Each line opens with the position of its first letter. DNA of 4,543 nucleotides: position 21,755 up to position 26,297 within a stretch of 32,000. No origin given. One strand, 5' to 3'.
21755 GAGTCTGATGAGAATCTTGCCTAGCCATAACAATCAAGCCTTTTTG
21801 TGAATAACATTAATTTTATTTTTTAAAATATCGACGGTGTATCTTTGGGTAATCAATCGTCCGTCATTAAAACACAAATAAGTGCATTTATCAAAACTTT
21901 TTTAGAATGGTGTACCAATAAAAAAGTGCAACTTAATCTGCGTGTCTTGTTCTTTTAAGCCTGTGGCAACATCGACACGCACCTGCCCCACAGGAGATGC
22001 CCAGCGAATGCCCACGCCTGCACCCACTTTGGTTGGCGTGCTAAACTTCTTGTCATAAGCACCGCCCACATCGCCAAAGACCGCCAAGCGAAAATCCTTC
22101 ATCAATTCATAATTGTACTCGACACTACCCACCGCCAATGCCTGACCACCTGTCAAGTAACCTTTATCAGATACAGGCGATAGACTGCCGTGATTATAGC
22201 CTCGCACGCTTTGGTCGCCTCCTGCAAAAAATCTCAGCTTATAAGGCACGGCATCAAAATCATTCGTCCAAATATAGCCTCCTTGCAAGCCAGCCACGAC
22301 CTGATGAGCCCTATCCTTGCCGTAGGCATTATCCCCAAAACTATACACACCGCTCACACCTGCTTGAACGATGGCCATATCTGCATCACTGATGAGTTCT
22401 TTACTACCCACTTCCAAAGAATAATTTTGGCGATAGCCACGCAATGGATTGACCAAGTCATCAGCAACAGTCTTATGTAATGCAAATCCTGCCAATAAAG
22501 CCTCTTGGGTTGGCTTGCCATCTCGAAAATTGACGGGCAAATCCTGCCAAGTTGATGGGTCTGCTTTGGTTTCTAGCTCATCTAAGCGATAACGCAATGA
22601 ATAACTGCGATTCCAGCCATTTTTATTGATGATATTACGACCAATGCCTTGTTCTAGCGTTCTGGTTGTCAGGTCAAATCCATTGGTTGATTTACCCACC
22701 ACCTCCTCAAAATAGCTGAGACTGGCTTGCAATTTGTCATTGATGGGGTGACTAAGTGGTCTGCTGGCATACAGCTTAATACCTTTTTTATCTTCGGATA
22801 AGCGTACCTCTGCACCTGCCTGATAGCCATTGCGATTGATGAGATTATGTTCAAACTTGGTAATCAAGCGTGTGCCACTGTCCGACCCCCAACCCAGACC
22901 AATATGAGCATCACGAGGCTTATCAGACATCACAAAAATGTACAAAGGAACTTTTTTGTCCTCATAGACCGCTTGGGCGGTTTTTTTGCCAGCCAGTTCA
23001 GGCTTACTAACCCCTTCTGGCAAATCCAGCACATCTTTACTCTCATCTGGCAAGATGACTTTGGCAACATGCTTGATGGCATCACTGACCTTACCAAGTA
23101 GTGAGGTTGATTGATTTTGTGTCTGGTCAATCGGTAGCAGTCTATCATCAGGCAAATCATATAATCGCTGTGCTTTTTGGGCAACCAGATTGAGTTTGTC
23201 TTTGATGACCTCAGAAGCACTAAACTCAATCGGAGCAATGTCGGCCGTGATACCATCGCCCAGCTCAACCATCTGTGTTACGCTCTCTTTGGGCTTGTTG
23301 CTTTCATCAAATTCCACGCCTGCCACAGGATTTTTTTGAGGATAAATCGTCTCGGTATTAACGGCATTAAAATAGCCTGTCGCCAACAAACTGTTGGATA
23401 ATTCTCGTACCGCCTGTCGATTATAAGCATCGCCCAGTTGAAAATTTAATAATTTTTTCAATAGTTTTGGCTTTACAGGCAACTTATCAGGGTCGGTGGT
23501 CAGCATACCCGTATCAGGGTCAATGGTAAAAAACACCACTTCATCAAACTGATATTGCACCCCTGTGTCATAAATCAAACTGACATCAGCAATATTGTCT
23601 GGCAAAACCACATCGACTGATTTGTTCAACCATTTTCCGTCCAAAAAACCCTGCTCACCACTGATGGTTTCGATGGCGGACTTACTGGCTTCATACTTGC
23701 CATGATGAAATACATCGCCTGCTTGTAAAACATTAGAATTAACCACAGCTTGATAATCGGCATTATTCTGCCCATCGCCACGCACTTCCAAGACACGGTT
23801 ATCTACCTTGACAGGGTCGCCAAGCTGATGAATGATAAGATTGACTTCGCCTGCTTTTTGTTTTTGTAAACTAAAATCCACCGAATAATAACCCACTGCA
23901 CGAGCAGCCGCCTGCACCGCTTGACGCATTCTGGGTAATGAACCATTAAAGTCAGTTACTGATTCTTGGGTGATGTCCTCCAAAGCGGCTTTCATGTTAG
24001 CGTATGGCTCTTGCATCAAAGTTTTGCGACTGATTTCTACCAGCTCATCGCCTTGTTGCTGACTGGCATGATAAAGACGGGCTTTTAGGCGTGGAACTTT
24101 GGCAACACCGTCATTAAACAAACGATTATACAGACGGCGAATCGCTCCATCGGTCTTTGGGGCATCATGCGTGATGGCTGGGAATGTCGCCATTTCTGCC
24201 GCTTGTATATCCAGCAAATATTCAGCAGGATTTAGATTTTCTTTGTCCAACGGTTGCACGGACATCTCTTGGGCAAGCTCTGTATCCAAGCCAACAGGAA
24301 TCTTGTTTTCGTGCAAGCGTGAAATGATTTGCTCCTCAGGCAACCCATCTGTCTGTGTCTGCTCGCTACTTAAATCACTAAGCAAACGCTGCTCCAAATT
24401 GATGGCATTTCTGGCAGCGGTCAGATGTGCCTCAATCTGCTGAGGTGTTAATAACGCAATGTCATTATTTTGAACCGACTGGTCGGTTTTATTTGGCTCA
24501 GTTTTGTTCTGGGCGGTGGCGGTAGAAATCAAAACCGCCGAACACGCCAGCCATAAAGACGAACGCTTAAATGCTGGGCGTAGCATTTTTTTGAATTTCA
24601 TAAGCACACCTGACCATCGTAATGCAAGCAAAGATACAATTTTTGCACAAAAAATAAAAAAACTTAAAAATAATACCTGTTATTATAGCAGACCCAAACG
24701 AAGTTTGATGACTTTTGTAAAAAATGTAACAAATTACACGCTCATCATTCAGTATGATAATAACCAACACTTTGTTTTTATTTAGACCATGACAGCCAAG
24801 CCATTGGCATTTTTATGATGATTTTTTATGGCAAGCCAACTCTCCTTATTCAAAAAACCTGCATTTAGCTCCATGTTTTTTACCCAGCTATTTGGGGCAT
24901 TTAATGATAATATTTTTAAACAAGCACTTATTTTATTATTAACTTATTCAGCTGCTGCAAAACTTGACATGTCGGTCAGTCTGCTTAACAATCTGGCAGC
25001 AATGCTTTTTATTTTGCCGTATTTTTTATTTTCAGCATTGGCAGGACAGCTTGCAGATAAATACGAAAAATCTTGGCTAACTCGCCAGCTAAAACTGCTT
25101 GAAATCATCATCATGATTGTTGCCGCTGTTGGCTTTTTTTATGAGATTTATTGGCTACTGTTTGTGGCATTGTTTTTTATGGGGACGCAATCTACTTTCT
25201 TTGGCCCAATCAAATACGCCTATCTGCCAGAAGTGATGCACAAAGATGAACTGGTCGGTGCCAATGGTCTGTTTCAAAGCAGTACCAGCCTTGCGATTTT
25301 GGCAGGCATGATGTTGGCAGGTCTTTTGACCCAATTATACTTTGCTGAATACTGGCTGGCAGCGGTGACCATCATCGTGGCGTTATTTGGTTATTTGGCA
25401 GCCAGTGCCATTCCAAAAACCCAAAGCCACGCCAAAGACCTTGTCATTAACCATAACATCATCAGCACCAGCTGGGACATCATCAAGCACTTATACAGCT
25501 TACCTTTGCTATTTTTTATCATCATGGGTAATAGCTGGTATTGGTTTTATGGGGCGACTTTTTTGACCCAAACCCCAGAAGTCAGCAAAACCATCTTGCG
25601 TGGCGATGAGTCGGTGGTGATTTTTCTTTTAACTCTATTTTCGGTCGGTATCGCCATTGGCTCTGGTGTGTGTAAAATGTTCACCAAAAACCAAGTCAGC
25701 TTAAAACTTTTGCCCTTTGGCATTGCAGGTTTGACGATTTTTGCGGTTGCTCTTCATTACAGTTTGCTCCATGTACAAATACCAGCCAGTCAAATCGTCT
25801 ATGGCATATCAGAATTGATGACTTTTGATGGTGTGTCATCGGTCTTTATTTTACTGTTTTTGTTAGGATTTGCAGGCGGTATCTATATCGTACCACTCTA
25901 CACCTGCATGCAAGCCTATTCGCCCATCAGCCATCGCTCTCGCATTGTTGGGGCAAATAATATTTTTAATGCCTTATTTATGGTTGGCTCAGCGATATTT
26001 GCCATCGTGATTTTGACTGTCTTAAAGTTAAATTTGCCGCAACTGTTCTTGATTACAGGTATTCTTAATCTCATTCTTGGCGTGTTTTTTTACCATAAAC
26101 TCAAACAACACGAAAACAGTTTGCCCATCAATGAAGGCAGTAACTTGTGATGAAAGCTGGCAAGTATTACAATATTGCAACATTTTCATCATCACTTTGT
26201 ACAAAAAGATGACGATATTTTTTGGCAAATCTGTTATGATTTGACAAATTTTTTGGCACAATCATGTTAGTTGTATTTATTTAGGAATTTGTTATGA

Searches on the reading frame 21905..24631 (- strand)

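Call 30: search_protein_families(library=pfam, proteins=[window:21905-24631:-], max_evalue=0.00001)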
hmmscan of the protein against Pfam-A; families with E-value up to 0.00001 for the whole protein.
window:21905-24631:- (909 aa): 3 families
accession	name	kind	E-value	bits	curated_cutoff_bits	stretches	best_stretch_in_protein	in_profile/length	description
PF01103.29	Omp85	-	2.5e-35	123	24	1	601-909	5-325/325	Omp85 superfamily domain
PF07244.20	POTRA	-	5.3e-11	43.5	21.3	0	386-435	14-68/79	Surface antigen variable number repeat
PF17243.7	POTRA_TamA_1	-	2.3e-07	31.3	26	0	208-265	10-68/74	POTRA domain TamA domain 1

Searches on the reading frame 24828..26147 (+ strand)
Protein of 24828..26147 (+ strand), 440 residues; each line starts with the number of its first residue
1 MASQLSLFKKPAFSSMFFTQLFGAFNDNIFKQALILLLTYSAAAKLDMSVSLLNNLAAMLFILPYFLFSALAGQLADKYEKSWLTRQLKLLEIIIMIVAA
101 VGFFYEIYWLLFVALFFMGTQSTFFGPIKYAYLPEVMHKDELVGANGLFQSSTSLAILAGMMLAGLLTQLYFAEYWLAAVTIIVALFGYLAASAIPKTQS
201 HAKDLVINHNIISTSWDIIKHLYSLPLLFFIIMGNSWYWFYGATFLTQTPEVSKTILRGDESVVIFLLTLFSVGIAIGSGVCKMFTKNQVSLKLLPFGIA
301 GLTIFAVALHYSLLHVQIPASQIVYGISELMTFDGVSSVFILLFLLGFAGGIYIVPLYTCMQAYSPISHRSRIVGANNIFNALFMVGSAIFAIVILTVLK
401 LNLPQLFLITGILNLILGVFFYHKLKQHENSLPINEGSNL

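Call 30: search_protein_families(library=pfam, proteins=[window:24828-26147:+], max_evalue=0.00001)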
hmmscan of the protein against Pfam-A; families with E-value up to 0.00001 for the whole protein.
window:24828-26147:+ (440 aa): 1 family
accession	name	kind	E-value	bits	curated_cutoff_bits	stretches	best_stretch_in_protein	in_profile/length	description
PF07690.21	MFS_1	-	1.9e-21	76.8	33.4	2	17-310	2-286/347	Major Facilitator Superfamily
